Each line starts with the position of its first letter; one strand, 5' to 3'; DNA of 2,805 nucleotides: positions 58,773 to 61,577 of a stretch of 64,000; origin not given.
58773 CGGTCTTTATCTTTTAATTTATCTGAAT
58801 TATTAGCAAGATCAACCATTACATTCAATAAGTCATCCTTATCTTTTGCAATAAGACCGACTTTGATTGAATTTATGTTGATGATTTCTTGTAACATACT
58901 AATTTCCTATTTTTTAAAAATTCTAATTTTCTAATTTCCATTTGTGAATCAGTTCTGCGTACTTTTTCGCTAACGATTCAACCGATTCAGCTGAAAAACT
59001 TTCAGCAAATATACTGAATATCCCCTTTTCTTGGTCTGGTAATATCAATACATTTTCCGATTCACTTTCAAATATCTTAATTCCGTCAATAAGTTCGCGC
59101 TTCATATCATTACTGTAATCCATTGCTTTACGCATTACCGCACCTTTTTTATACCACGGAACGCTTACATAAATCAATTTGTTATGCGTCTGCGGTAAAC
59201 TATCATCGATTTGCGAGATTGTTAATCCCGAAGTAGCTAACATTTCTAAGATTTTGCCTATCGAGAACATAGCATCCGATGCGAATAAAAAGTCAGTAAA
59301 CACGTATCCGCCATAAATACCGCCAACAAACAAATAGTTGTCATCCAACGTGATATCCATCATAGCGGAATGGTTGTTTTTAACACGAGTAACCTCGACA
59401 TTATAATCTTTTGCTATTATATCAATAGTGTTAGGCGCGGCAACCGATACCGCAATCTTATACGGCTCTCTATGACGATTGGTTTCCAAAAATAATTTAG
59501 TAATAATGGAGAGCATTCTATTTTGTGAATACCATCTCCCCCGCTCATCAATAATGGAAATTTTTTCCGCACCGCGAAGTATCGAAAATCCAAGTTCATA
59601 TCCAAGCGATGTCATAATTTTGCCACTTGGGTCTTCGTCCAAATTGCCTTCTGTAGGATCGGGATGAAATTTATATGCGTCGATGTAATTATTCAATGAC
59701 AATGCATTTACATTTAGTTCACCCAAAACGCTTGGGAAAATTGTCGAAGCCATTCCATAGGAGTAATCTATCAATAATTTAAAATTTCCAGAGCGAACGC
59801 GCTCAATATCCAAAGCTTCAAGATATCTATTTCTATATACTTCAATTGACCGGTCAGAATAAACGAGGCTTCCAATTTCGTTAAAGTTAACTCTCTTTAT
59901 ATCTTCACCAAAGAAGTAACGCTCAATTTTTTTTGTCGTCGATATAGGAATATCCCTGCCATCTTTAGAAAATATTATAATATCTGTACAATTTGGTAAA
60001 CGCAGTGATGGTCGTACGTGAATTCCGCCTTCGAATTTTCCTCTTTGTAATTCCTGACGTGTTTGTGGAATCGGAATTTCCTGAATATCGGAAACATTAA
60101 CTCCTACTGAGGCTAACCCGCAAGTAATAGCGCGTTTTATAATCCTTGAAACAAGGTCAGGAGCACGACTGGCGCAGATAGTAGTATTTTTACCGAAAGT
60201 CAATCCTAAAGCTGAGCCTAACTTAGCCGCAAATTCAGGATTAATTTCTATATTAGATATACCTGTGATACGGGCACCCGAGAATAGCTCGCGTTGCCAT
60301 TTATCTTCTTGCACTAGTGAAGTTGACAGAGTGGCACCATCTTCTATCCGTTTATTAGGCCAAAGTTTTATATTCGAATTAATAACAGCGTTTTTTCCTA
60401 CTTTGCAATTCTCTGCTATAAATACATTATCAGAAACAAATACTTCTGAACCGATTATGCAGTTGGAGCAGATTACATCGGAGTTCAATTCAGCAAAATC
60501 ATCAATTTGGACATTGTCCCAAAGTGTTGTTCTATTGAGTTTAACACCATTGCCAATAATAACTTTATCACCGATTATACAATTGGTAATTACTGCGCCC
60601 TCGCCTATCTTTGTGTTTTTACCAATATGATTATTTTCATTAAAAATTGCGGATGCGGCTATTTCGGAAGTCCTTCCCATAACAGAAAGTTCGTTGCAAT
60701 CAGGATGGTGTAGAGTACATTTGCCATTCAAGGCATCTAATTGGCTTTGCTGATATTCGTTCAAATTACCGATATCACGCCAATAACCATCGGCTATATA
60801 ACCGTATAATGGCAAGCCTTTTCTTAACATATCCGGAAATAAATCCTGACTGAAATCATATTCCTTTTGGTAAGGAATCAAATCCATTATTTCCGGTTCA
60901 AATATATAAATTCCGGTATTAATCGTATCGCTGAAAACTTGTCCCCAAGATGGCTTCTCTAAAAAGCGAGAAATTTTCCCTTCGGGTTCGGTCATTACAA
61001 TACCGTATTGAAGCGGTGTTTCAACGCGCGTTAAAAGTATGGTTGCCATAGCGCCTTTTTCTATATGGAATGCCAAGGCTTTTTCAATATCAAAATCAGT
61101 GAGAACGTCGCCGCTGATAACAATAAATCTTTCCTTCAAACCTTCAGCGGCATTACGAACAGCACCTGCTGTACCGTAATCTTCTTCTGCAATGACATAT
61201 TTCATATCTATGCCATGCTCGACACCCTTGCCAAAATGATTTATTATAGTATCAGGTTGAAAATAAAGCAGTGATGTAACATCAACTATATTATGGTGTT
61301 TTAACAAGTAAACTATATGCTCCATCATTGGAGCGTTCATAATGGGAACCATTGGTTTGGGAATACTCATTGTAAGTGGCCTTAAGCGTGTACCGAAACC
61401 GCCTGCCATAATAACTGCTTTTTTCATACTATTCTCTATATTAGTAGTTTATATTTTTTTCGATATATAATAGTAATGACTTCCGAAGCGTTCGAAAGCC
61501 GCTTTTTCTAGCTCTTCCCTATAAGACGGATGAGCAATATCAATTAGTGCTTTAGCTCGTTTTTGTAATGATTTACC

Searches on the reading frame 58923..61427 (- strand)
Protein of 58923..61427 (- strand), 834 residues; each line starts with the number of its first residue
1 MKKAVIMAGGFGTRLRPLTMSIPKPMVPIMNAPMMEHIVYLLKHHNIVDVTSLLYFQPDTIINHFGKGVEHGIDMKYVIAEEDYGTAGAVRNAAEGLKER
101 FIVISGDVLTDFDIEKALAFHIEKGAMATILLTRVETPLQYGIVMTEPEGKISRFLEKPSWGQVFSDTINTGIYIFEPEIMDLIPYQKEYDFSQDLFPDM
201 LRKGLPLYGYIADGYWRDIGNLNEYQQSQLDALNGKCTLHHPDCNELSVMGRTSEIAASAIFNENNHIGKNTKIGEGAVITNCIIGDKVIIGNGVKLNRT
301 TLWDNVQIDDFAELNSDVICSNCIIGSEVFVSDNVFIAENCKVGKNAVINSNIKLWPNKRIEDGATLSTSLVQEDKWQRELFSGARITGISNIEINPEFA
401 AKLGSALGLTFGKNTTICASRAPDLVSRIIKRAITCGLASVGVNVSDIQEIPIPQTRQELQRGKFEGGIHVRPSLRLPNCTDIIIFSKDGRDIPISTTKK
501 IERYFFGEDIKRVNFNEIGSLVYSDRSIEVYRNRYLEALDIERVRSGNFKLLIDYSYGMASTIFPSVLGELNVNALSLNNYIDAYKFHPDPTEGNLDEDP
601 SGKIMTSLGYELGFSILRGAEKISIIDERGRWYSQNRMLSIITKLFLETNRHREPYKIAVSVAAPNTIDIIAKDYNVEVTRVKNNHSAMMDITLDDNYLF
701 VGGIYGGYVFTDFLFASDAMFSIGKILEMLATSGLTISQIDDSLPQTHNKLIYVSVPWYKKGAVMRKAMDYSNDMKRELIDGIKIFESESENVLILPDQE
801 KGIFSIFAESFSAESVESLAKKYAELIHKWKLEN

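Call 92: search_protein_families(library=pfam, proteins=[window:58923-61427:-], max_evalue=0.01)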
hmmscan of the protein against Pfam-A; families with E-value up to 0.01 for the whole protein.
window:58923-61427:- (834 aa): 10 families
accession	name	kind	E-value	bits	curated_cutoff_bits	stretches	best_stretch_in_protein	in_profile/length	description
PF00483.29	NTP_transferase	-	5.9e-53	180.4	21.2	1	3-231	1-241/245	Nucleotidyl transferase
PF25084.1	LbH_EIF2B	-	9.5e-22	77.4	54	2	255-349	11-105/105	EIF2B subunit epsilon LbH domain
PF00132.30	Hexapep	-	4.9e-14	51.8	27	1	267-298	3-35/36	Bacterial transferase hexapeptide (six repeats)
PF02878.22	PGM_PMM_I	-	1.1e-12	48.3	22.5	1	382-508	4-134/138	Phosphoglucomutase/phosphomannomutase, alpha/beta/alpha domain I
PF02880.22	PGM_PMM_III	-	8e-07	29.6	20.7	1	636-745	3-112/115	Phosphoglucomutase/phosphomannomutase, alpha/beta/alpha domain III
PF02879.22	PGM_PMM_II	-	1.4e-06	29.2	29.3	1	530-630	2-103/103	Phosphoglucomutase/phosphomannomutase, alpha/beta/alpha domain II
PF25087.1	GMPPB_C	-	2.2e-05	24.5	39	0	265-333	10-73/110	GMPPB C-terminal domain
PF16314.11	DUF4954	-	3e-05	23.3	26.2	1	256-350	164-255/433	Domain of unknown function (DUF4954)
PF24894.1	Hexapep_GlmU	-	3.9e-05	24.1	23.3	1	280-352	16-86/104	GlmU-like, C-terminal hexapeptide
PF12804.13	NTP_transf_3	-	0.00013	22.6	27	1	4-123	1-112/160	MobA-like NTP transferase domain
